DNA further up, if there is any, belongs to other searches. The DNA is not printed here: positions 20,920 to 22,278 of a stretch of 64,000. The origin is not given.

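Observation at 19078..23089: Candidate RiPP-type operon: 40-aa two-Cys peptide, radical SAM/SPASM enzyme, methyltransferase and MFS exporter, with a divergent TrmB regulator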

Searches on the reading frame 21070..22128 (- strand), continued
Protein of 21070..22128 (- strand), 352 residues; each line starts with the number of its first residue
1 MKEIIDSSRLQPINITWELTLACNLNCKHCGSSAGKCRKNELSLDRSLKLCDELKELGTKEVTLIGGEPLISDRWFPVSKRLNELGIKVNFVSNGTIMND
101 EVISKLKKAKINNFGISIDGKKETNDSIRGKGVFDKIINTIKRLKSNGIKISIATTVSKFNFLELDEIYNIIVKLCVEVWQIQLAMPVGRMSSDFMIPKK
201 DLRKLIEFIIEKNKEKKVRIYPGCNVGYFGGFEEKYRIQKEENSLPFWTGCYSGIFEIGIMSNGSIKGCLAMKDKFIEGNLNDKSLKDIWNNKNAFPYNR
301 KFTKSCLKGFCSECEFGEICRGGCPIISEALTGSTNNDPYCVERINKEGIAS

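Call 11: find_related_loci(query=window:21070-22128:-, collection=metagenome_contigs, flank=4000)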
Query window:21070-22128:- (352 aa) in metagenome_contigs; peptide patterns used: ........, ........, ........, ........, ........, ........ (x = any residue, [..] = any of these).
600 stretches matched a pattern (row limit reached: there are more); 484 encode a relative of the query (tblastn E <= 1e-3); the best 80 are kept; 80 distinct loci.
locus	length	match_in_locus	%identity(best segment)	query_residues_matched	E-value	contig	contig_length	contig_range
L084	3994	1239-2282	70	1-348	2e-180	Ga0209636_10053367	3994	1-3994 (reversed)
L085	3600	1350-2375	70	1-345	5e-164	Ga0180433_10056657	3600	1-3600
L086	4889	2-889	76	56-351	1e-155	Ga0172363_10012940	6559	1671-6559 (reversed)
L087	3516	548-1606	38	1-347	4e-83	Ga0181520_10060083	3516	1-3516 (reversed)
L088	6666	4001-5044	38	4-343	3e-72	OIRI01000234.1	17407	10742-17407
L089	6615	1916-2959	38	4-343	1e-72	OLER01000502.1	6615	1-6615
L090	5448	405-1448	38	4-343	1e-72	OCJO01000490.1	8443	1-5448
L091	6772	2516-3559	38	4-343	1e-72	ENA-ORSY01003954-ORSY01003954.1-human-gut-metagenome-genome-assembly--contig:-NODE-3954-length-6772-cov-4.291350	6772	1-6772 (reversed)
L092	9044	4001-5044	38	4-343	2e-72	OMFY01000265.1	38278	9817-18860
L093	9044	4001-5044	38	4-343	2e-72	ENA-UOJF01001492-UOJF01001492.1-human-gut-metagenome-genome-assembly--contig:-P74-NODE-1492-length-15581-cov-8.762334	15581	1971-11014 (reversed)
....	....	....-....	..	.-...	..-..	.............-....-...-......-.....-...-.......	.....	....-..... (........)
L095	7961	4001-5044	38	4-343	1e-72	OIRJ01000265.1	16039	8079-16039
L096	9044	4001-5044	38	4-343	2e-72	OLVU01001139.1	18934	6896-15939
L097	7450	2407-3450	38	4-343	1e-72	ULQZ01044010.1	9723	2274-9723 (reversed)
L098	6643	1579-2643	37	1-347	6e-72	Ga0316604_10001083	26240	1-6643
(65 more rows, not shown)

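Call 12: find_encoding_contigs(protein=P0005, flank=5000, max_places=2)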
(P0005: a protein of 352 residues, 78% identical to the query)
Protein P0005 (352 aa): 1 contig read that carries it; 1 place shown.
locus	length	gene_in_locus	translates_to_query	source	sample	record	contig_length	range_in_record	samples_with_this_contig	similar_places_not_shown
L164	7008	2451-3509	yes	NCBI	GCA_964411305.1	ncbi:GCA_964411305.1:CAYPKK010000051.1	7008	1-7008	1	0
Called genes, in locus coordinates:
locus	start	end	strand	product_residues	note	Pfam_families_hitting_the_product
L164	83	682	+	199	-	PF07998:Peptidase_M54 (weak)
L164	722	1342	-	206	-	PF00702:Hydrolase, PF13419:HAD_2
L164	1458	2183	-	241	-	PF01978:TrmB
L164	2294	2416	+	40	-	-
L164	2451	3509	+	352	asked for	PF04055:Radical_SAM, PF13353:Fer4_12 (faint), PF13186:SPASM (weak)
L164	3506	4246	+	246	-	PF01209:Ubie_methyltran, PF13489:Methyltransf_23, PF07021:MetW (weak), PF08241:Methyltransf_11, PF08242:Methyltransf_12, PF13649:Methyltransf_25, PF13847:Methyltransf_31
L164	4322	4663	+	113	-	-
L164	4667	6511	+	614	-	PF24096:DUF7379 (faint), PF02089:Palm_thioest (weak), PF05057:DUF676 (faint), PF07819:PGAP1 (weak)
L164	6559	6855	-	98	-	-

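Call 13: find_encoding_contigs(protein=P0010, flank=5000, max_places=2)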
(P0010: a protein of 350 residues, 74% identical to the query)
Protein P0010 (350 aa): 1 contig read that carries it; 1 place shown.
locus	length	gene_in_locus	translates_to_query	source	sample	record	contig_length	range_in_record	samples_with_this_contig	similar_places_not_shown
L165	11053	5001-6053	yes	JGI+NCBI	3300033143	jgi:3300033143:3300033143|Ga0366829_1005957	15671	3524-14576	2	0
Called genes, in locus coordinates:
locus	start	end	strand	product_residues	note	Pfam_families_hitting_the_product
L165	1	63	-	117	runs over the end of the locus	-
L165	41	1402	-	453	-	PF17957:Big_7 (faint), PF17892:Cadherin_5 (weak)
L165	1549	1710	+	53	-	-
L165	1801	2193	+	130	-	-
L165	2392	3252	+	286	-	-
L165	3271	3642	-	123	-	PF02452:PemK_toxin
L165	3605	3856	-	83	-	-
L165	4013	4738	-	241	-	PF01978:TrmB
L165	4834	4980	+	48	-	-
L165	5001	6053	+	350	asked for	PF04055:Radical_SAM, PF13353:Fer4_12 (weak), PF13186:SPASM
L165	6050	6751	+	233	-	PF01209:Ubie_methyltran (weak), PF13489:Methyltransf_23, PF05219:DREV (weak), PF07021:MetW (weak), PF13847:Methyltransf_31, PF08241:Methyltransf_11, PF08242:Methyltransf_12, PF13649:Methyltransf_25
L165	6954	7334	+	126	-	-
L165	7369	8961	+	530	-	PF04434:SWIM (weak)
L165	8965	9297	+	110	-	-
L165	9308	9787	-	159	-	PF05168:HEPN (faint)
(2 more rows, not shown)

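Call 14: find_encoding_contigs(protein=P0014, flank=5000, max_places=2)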
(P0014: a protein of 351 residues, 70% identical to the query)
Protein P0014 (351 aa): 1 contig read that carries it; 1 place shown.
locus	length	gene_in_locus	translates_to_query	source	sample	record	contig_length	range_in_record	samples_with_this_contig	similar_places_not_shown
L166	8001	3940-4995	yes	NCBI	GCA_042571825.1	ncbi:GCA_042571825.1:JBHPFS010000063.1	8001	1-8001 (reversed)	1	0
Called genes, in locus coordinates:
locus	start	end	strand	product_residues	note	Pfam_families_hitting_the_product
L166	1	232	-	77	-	?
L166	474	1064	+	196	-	-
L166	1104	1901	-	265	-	PF00491:Arginase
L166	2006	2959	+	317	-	-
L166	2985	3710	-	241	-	PF01978:TrmB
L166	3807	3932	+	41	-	-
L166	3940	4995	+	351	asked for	PF04055:Radical_SAM, PF13353:Fer4_12 (weak), PF13186:SPASM (weak)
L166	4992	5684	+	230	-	PF01209:Ubie_methyltran, PF07021:MetW, PF13489:Methyltransf_23, PF13649:Methyltransf_25, PF13847:Methyltransf_31, PF08241:Methyltransf_11, PF08242:Methyltransf_12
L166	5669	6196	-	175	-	PF05175:MTS (weak), PF13847:Methyltransf_31, PF13649:Methyltransf_25 (weak)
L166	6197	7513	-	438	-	PF00391:PEP-utilizers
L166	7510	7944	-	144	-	PF00391:PEP-utilizers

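Call 15: find_encoding_contigs(protein=P0017, flank=5000, max_places=2)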
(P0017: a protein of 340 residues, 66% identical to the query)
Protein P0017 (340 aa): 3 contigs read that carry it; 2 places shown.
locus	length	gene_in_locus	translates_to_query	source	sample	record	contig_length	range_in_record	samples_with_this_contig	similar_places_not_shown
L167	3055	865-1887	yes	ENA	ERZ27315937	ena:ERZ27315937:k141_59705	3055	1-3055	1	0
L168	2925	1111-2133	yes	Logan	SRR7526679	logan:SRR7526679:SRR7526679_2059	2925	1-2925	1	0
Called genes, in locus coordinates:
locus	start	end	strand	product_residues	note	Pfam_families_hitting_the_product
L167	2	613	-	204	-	?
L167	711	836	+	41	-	-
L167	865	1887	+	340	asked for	PF04055:Radical_SAM, PF13353:Fer4_12 (weak), PF13186:SPASM (weak)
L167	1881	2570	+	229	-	PF01209:Ubie_methyltran, PF05219:DREV (weak), PF13489:Methyltransf_23, PF07021:MetW, PF13847:Methyltransf_31, PF08241:Methyltransf_11, PF08242:Methyltransf_12, PF13649:Methyltransf_25, +2 more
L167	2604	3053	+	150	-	?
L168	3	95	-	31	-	?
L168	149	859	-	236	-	PF01978:TrmB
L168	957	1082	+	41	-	-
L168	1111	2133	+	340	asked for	PF04055:Radical_SAM, PF13353:Fer4_12 (weak), PF13186:SPASM (weak)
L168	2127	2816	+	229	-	PF01209:Ubie_methyltran, PF05219:DREV (weak), PF13489:Methyltransf_23, PF07021:MetW, PF13847:Methyltransf_31, PF08241:Methyltransf_11, PF08242:Methyltransf_12, PF13649:Methyltransf_25, +2 more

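Call 21: search_solved_structures(query=window:21070-22128:-, max_evalue=0.001)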
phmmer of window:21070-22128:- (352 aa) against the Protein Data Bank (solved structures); distinct sequences matched with E-value up to 0.001: 17.
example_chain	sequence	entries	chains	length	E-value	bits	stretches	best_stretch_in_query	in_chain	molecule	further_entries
6efn_A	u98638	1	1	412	4.7e-22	82.2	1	11-212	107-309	Sporulation killing factor maturation protein SkfB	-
5wgg_A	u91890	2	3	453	8.6e-14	55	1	19-312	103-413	Radical SAM domain protein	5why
5v1q_A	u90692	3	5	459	3.8e-11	46.3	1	13-326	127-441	Radical SAM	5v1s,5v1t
6c8v_A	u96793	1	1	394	7.1e-11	45.4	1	12-178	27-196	Coenzyme PQQ synthesis protein E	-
7vob_C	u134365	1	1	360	1.4e-09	41.1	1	19-186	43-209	Cytosylglucuronate decarboxylase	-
7voc_C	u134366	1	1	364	1.4e-09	41.1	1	19-186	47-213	Cytosylglucuronate decarboxylase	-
9dfu_A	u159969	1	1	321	1.4e-07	34.5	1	11-179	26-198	Radical SAM core domain-containing protein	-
9dgw_A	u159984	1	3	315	7.7e-07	32.1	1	11-172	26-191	Radical SAM core domain-containing protein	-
6b4c_A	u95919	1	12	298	9.5e-07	31.8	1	12-172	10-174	Viperin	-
9dfw_A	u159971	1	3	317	1e-06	31.7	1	11-170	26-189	Radical SAM core domain-containing protein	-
7n7i_A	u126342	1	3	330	1.3e-06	31.4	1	11-172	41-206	Viperin-like enzyme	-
5vsl_A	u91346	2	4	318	2.3e-06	30.6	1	7-191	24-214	Radical S-adenosyl methionine domain-containing protein 2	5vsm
6q2p_A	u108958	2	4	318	3.2e-06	30.1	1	7-182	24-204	Radical S-adenosyl methionine domain-containing protein 2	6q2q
7n7h_A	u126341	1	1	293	1e-05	28.4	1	12-188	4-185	VIPERIN-LIKE ENZYME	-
7tol_A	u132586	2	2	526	1.7e-05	27.7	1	17-158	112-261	glycerol dibiphytanyl glycerol tetraether - macrocyclic archaeol synthase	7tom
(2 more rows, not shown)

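Call 24: find_encoding_contigs(protein=P0024, flank=5000, max_places=2)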
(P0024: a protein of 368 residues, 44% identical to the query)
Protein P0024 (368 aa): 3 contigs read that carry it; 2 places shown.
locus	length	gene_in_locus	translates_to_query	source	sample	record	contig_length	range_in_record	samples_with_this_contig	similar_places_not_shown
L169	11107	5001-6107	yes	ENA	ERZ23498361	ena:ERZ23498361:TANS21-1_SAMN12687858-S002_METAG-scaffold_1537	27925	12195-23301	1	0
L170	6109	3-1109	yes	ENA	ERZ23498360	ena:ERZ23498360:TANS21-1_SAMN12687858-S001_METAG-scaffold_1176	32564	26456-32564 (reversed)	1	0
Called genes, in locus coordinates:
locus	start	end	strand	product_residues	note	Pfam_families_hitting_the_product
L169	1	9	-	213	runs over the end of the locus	PF00213:OSCP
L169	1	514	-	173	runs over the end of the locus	PF00430:ATP-synt_B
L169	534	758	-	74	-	PF00137:ATP-synt_C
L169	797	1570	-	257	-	PF00119:ATP-synt_A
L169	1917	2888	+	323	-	-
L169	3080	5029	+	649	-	PF01145:Band_7, PF04055:Radical_SAM, PF13353:Fer4_12 (weak), PF13186:SPASM (weak)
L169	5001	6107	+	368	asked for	PF04055:Radical_SAM, PF13353:Fer4_12 (faint), PF13186:SPASM (weak)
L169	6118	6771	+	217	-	-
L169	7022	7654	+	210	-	-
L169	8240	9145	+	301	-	PF04055:Radical_SAM, PF11946:DUF3463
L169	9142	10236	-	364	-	PF03264:Cytochrom_NNT, PF14522:Cytochrome_C7 (weak)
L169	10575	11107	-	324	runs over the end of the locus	PF04392:ABC_sub_bind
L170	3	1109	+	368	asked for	PF04055:Radical_SAM, PF13353:Fer4_12 (faint), PF13186:SPASM (weak)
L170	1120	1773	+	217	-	-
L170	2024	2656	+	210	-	-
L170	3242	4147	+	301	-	PF04055:Radical_SAM, PF11946:DUF3463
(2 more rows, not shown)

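Call 25: find_encoding_contigs(protein=P0027, flank=5000, max_places=2)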
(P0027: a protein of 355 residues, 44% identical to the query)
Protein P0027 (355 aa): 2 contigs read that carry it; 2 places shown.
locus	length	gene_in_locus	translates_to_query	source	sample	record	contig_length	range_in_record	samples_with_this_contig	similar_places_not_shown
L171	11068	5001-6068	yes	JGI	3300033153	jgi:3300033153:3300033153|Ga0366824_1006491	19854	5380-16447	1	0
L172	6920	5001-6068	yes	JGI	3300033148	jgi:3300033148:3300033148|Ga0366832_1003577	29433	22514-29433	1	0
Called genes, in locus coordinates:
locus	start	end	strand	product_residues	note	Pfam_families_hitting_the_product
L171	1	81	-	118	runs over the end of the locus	PF02472:ExbD (weak)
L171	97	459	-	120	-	PF01618:MotA_ExbB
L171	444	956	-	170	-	-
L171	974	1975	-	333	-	-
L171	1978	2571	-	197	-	-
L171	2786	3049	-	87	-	-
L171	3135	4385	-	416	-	PF12895:ANAPC3 (faint), PF13428:TPR_14 (faint), PF14559:TPR_19 (faint)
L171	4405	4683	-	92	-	-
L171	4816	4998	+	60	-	-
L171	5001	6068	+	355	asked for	PF04055:Radical_SAM, PF13353:Fer4_12 (weak), PF13186:SPASM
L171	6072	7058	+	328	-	PF13379:NMT1_2, PF09084:NMT1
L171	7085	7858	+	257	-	PF00005:ABC_tran, PF13304:AAA_21 (faint)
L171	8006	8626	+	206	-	PF00528:BPD_transp_1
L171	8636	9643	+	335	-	PF08100:Dimerisation, PF00891:Methyltransf_2, PF05175:MTS (weak), PF13489:Methyltransf_23, PF13847:Methyltransf_31 (faint), PF08241:Methyltransf_11, PF08242:Methyltransf_12, PF13649:Methyltransf_25 (weak)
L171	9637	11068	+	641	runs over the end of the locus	-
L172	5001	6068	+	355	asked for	PF04055:Radical_SAM, PF13353:Fer4_12 (weak), PF13186:SPASM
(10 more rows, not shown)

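Call 26: find_encoding_contigs(protein=P0030, flank=5000, max_places=2)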
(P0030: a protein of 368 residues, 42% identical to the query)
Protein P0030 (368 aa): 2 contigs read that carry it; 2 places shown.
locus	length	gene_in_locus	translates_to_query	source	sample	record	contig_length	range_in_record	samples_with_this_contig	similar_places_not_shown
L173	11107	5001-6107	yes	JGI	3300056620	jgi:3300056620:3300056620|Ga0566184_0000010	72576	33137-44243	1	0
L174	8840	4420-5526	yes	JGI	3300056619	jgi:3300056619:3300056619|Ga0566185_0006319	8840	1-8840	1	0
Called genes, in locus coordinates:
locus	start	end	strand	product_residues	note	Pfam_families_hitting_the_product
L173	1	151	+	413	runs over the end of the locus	PF04055:Radical_SAM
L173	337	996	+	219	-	PF00730:HhH-GPD, PF00633:HHH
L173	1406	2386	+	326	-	-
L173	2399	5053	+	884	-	PF01145:Band_7, PF04055:Radical_SAM, PF13186:SPASM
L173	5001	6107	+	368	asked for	PF13353:Fer4_12 (weak), PF04055:Radical_SAM, PF13186:SPASM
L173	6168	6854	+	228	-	-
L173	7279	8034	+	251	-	-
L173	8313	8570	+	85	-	-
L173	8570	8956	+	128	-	PF01850:PIN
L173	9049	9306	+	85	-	PF13711:DUF4160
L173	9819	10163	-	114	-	PF00543:P-II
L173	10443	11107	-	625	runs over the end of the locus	PF13520:AA_permease_2, PF00324:AA_permease, PF00543:P-II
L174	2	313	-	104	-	?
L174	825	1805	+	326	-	-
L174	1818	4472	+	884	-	PF01145:Band_7, PF04055:Radical_SAM, PF13186:SPASM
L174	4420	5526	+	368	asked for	PF13353:Fer4_12 (weak), PF04055:Radical_SAM, PF13186:SPASM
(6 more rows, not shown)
